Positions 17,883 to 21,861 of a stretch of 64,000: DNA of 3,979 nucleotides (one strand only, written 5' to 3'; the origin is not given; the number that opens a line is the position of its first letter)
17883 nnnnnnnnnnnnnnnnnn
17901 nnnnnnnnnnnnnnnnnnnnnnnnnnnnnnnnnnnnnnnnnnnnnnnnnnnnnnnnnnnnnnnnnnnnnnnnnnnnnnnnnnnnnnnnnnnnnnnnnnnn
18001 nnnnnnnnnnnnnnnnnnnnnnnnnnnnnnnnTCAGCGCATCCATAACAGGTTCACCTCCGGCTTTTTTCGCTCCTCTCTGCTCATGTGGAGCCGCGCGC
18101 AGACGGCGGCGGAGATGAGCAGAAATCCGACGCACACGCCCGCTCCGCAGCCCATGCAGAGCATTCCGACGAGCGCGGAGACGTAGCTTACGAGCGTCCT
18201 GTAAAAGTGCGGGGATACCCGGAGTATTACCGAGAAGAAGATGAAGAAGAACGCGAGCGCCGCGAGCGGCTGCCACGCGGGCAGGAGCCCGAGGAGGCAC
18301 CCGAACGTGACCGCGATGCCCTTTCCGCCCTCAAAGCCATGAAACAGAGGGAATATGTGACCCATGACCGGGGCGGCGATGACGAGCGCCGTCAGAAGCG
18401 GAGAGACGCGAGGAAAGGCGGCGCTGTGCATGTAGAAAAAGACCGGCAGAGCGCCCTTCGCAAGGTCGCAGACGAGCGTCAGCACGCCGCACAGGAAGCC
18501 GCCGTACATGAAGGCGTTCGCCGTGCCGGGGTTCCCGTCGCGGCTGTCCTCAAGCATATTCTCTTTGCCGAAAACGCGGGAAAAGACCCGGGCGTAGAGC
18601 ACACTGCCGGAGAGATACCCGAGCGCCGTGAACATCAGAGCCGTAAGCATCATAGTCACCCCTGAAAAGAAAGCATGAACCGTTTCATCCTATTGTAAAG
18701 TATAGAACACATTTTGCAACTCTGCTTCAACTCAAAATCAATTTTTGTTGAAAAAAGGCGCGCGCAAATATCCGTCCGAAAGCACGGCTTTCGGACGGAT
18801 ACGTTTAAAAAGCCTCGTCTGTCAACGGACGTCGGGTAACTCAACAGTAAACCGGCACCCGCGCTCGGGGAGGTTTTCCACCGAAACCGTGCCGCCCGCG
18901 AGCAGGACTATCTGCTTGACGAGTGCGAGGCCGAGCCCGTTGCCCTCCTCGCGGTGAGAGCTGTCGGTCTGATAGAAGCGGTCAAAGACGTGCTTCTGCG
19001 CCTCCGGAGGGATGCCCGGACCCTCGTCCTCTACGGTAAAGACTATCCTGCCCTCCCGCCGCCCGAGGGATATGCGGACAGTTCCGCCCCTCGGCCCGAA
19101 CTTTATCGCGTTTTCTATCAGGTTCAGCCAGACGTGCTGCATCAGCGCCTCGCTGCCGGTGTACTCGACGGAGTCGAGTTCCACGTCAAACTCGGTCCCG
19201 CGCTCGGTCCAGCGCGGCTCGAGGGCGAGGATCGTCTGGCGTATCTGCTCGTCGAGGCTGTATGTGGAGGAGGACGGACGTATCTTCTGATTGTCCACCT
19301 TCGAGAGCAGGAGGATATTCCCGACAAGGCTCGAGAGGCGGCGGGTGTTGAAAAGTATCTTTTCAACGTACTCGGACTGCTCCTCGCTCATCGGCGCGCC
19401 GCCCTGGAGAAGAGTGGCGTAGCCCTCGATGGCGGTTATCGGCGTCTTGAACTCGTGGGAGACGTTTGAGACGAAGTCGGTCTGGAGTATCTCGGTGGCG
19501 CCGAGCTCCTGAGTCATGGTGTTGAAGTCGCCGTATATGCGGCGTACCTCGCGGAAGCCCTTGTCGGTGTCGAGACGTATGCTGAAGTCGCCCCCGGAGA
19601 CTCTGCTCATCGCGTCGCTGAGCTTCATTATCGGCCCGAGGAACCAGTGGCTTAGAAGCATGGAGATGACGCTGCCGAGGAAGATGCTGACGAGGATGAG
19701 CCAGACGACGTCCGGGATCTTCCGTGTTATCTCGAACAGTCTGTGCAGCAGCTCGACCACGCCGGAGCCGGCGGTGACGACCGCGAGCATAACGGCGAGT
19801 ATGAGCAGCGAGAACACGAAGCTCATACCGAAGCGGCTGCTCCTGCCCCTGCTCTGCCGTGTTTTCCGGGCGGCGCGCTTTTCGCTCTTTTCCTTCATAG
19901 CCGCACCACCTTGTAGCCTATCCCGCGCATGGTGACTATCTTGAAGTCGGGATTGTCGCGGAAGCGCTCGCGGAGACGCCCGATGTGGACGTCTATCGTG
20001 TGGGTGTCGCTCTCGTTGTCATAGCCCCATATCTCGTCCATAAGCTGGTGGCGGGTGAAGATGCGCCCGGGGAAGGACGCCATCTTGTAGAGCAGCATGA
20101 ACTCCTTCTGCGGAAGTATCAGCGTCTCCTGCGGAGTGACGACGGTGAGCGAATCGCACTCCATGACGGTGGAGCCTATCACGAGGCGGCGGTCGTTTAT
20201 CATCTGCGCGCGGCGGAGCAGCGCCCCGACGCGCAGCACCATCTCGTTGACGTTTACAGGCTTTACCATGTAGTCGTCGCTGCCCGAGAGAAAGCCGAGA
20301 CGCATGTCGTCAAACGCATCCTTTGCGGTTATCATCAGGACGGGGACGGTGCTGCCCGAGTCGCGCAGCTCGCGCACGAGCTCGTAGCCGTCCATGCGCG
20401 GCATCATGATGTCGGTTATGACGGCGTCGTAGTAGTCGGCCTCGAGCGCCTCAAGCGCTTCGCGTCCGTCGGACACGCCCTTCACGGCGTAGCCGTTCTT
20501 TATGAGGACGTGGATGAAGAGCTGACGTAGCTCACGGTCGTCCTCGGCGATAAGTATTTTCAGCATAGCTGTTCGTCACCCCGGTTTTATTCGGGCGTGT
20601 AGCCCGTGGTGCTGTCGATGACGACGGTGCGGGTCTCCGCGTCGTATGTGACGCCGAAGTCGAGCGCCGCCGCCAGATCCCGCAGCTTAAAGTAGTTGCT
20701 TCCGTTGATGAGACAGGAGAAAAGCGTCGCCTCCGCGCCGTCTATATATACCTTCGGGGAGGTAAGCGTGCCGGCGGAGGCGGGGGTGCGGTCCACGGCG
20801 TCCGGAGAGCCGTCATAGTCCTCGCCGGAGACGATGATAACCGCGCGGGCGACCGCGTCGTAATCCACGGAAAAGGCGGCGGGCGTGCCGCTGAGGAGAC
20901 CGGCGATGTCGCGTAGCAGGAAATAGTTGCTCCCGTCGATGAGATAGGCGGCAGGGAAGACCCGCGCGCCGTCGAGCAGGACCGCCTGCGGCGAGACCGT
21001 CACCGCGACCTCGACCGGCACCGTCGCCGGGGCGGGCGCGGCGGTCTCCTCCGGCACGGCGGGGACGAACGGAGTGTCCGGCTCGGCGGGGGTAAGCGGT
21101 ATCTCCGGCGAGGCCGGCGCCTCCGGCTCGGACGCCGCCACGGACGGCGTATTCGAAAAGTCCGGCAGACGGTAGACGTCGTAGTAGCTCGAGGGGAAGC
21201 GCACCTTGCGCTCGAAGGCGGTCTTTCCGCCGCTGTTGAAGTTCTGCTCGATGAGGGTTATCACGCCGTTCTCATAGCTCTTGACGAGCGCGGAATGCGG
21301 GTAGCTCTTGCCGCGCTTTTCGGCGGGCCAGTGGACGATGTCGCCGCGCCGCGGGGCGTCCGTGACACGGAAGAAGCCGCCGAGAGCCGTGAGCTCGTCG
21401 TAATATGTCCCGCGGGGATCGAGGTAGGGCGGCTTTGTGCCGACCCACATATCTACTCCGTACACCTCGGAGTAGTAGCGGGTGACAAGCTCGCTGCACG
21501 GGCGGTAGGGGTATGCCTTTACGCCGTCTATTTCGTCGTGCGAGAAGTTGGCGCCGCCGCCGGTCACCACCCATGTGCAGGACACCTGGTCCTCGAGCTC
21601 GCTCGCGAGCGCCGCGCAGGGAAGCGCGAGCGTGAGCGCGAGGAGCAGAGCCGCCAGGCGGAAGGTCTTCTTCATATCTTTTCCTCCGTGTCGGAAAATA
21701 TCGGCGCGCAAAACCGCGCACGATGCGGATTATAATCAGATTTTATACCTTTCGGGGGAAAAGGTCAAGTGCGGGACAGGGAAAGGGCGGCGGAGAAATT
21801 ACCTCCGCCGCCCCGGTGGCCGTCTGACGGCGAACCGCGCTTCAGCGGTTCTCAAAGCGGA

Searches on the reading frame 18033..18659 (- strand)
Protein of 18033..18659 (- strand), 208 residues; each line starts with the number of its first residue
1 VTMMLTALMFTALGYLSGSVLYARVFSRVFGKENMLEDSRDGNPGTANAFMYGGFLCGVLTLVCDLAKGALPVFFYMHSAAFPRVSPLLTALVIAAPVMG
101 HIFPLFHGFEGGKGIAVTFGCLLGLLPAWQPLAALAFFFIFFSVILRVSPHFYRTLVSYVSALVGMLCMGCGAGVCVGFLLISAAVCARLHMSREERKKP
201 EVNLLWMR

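Call 40: search_protein_families(library=pfam, proteins=[window:18033-18659:-], max_evalue=0.00001)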
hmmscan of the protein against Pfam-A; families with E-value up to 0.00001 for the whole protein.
window:18033-18659:- (208 aa): 1 family
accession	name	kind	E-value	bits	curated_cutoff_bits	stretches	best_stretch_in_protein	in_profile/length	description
PF02660.20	G3P_acyltransf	-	4.5e-33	115.1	24.1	1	13-189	1-156/164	Glycerol-3-phosphate acyltransferase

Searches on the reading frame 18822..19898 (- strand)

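Call 40: search_protein_families(library=pfam, proteins=[window:18822-19898:-], max_evalue=0.00001)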
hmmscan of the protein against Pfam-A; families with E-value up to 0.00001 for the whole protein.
window:18822-19898:- (358 aa): 4 families
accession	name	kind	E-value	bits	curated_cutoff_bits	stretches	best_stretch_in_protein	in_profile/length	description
PF02518.31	HATPase_c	-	4.5e-31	108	26.4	1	250-356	3-109/111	Histidine kinase-, DNA gyrase B-, and HSP90-like ATPase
PF00512.31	HisKA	-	6.5e-18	65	26.9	1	139-203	2-65/66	His Kinase A (phospho-acceptor) domain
PF00672.30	HAMP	-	1.3e-07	32.3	25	1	81-132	1-51/53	HAMP domain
PF13581.12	HATPase_c_2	-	3.4e-07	30.8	27.4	1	259-331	42-109/127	Histidine kinase-like ATPase domain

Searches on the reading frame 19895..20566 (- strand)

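Call 40: search_protein_families(library=pfam, proteins=[window:19895-20566:-], max_evalue=0.00001)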
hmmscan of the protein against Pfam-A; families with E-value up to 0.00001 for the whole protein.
window:19895-20566:- (223 aa): 2 families
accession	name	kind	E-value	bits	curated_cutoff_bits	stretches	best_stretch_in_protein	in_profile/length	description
PF00072.30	Response_reg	-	1.2e-26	93.5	30.2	1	4-112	1-109/111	Response regulator receiver domain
PF00486.34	Trans_reg_C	-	2.4e-21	76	26.2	1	147-219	2-76/77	Transcriptional regulatory protein, C terminal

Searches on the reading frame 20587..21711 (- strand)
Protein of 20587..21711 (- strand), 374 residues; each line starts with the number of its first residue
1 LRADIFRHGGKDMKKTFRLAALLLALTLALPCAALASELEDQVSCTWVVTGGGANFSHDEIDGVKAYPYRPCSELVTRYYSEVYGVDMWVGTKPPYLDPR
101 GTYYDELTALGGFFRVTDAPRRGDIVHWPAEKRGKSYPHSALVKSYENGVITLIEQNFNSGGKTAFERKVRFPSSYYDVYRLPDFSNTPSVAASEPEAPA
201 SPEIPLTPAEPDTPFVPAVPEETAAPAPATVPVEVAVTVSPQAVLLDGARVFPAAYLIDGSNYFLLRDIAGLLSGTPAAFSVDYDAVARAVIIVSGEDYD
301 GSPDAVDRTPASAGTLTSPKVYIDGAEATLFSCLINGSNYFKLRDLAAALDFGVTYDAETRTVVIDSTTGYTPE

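Call 40: search_protein_families(library=pfam, proteins=[window:20587-21711:-], max_evalue=0.00001)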
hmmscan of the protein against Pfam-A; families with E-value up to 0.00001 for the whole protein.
window:20587-21711:- (374 aa): 0 families

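Call 59: search_protein_families(library=pfam, proteins=[window:20587-21711:-], max_evalue=0.05)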
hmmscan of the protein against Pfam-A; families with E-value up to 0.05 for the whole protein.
window:20587-21711:- (374 aa): 2 families
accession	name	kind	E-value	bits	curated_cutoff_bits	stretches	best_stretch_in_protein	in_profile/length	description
PF05257.22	CHAP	-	1.1e-05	26.2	26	1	66-157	5-81/81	CHAP domain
PF07833.16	Cu_amine_oxidN1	-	0.021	15.2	24.2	0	333-365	14-46/108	Copper amine oxidase N-terminal domain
